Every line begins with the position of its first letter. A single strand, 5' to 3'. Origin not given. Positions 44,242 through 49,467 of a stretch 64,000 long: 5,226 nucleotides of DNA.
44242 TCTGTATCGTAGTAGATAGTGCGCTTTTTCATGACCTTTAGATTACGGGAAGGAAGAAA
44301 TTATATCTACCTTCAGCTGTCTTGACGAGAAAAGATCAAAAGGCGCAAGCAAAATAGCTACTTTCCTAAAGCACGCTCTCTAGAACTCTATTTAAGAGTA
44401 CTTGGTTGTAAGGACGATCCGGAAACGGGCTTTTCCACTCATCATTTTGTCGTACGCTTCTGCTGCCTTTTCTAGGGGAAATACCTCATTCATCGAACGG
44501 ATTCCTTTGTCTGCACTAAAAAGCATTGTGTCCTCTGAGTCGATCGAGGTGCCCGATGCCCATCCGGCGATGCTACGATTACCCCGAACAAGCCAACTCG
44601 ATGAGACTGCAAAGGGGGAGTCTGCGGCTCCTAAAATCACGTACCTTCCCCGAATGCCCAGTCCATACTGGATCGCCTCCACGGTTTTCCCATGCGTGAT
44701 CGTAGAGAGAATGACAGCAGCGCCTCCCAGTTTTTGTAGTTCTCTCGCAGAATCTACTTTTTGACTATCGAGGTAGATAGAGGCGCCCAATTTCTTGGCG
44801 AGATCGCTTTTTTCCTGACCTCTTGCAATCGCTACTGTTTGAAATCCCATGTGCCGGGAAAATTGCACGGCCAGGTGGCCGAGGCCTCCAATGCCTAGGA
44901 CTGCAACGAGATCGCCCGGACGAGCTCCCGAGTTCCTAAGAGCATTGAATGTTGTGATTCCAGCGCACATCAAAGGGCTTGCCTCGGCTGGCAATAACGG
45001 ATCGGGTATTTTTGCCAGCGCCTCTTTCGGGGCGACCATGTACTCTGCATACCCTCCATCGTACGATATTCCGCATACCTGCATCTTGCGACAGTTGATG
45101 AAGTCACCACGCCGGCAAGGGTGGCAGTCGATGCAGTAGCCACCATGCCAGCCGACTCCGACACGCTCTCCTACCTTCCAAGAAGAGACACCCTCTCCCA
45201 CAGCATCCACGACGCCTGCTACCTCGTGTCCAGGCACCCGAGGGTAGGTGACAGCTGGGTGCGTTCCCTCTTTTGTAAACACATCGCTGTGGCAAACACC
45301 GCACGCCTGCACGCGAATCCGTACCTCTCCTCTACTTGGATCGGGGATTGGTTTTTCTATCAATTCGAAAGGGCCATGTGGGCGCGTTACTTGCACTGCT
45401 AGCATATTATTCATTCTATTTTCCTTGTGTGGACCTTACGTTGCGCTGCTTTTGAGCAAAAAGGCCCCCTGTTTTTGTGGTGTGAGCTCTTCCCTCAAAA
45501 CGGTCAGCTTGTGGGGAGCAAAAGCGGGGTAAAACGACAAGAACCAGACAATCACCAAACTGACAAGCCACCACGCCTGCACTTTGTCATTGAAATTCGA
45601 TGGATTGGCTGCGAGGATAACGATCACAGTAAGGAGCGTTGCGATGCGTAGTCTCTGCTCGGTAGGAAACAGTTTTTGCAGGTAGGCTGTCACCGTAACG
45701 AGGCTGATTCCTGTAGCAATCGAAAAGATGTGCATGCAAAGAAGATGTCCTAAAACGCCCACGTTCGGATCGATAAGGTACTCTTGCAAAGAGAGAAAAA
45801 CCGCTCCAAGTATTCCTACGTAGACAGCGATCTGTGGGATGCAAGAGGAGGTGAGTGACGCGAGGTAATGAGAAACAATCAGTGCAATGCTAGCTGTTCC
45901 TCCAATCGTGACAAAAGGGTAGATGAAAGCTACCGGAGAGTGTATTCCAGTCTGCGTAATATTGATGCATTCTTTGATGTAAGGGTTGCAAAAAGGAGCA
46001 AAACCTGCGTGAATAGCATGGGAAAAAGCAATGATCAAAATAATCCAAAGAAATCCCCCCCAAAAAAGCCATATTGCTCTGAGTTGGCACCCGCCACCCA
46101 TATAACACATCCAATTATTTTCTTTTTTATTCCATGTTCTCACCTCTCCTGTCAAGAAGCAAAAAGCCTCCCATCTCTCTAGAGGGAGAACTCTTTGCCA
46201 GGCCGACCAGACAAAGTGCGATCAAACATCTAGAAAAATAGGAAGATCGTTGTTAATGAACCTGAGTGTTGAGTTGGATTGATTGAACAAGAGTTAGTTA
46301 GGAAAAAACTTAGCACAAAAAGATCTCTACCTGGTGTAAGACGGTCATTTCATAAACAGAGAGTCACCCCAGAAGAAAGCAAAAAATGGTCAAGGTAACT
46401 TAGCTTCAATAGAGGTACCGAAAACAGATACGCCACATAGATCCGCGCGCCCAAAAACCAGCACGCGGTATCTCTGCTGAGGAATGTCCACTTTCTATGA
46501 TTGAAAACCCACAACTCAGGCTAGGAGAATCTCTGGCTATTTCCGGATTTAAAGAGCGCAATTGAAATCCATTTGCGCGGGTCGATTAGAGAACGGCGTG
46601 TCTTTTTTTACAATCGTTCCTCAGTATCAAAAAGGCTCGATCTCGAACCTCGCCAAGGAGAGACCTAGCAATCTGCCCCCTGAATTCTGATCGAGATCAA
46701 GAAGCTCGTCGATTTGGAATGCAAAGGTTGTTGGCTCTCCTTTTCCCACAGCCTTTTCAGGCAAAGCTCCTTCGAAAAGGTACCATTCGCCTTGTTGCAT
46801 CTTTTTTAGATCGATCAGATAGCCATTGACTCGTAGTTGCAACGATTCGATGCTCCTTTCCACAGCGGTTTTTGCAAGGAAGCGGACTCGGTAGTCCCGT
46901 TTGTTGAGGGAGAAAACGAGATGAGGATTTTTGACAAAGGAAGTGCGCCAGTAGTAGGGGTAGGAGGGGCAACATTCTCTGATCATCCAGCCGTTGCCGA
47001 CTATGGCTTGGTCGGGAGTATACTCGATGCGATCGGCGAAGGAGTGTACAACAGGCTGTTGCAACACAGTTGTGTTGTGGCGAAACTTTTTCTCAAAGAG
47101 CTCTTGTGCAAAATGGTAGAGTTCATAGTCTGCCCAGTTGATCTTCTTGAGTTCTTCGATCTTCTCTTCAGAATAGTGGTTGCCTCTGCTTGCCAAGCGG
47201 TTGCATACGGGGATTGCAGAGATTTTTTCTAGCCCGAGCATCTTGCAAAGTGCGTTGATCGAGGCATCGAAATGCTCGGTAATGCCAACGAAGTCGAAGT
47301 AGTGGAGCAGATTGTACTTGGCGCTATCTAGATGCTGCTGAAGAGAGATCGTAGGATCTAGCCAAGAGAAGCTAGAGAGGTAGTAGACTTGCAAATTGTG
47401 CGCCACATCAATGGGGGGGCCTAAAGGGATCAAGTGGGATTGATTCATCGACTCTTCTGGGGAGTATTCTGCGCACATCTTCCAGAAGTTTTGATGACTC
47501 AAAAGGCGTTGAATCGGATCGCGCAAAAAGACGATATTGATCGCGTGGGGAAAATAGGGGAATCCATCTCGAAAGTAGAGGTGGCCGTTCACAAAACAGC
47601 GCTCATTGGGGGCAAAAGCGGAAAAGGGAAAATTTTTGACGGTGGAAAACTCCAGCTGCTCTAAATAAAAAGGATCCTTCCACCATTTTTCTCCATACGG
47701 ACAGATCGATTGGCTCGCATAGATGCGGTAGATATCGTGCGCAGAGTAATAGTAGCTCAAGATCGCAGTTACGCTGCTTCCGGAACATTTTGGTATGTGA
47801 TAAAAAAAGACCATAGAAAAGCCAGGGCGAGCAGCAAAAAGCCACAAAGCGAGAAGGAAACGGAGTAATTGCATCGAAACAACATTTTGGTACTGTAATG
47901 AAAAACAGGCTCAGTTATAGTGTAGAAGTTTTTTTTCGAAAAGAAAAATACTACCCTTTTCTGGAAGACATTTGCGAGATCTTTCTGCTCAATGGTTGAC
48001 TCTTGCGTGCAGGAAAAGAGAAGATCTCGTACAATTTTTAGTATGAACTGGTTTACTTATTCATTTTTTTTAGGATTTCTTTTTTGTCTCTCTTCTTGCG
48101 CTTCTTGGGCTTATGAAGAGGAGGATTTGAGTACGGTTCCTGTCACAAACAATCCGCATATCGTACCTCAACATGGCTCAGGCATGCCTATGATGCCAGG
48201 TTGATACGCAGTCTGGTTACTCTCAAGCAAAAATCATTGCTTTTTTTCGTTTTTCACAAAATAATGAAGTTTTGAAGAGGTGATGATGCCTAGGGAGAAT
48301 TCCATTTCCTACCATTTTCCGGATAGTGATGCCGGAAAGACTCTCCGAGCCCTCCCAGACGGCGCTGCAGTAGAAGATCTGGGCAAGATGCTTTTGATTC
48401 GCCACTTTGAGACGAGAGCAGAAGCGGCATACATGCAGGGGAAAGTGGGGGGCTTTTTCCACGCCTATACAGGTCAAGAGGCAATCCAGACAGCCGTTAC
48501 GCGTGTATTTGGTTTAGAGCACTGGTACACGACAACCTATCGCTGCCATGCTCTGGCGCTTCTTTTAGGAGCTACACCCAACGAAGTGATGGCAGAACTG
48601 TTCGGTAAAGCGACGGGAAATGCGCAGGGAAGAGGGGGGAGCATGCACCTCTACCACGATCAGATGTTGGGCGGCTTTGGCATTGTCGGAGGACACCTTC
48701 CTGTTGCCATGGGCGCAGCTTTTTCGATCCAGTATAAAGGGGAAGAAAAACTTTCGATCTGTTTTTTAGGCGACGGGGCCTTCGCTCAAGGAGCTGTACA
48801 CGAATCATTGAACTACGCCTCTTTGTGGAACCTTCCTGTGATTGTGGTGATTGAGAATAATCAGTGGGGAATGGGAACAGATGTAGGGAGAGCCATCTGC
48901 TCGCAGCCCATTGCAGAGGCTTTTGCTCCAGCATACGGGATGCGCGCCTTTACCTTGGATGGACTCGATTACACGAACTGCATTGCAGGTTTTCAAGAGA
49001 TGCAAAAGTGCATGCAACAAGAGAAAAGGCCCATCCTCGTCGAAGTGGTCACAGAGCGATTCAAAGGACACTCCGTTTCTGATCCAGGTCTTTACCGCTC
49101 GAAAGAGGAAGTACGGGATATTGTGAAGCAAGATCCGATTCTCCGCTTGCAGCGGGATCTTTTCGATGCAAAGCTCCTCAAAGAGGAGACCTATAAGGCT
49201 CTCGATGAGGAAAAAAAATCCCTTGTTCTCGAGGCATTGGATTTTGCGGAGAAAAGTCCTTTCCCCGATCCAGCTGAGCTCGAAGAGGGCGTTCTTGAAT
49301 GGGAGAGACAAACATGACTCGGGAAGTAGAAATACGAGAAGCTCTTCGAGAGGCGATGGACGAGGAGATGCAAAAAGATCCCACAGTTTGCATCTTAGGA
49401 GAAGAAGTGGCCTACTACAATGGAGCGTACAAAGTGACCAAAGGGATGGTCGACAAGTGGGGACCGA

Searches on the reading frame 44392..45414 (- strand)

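Call 25: search_protein_families(library=pfam, proteins=[window:44392-45414:-], max_evalue=0.00001)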
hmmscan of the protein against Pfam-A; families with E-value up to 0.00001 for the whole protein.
window:44392-45414:- (340 aa): 2 families
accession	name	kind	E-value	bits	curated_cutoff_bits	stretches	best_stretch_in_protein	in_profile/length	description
PF08240.17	ADH_N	-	1.3e-30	106.1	23.5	1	28-138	2-104/104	Alcohol dehydrogenase GroES-like domain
PF00107.32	ADH_zinc_N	-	2.1e-18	66.9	31.8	1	177-292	1-119/129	Zinc-binding dehydrogenase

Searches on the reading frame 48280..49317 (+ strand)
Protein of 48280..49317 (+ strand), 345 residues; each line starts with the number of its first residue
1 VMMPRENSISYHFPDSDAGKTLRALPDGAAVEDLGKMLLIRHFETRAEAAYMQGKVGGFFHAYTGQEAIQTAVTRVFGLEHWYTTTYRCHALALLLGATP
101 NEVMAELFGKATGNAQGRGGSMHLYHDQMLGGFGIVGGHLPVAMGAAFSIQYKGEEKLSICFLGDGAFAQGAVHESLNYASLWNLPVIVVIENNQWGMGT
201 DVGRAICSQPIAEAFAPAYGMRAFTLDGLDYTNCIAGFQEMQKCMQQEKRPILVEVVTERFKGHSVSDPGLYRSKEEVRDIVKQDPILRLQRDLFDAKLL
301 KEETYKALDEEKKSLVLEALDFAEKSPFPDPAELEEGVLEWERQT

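Call 25: search_protein_families(library=pfam, proteins=[window:48280-49317:+], max_evalue=0.00001)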
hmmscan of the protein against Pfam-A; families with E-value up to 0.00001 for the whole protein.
window:48280-49317:+ (345 aa): 3 families
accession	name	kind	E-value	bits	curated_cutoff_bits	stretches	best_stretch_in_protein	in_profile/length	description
PF00676.26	E1_dh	-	3.1e-67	227.1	22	1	36-331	2-299/300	Dehydrogenase E1 component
PF02775.26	TPP_enzyme_C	-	4e-08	33.6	21.9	1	130-198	24-87/151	Thiamine pyrophosphate enzyme, C-terminal TPP binding domain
PF13292.11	DXP_synthase_N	-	8e-08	32.3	21.2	1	139-203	116-180/274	1-deoxy-D-xylulose-5-phosphate synthase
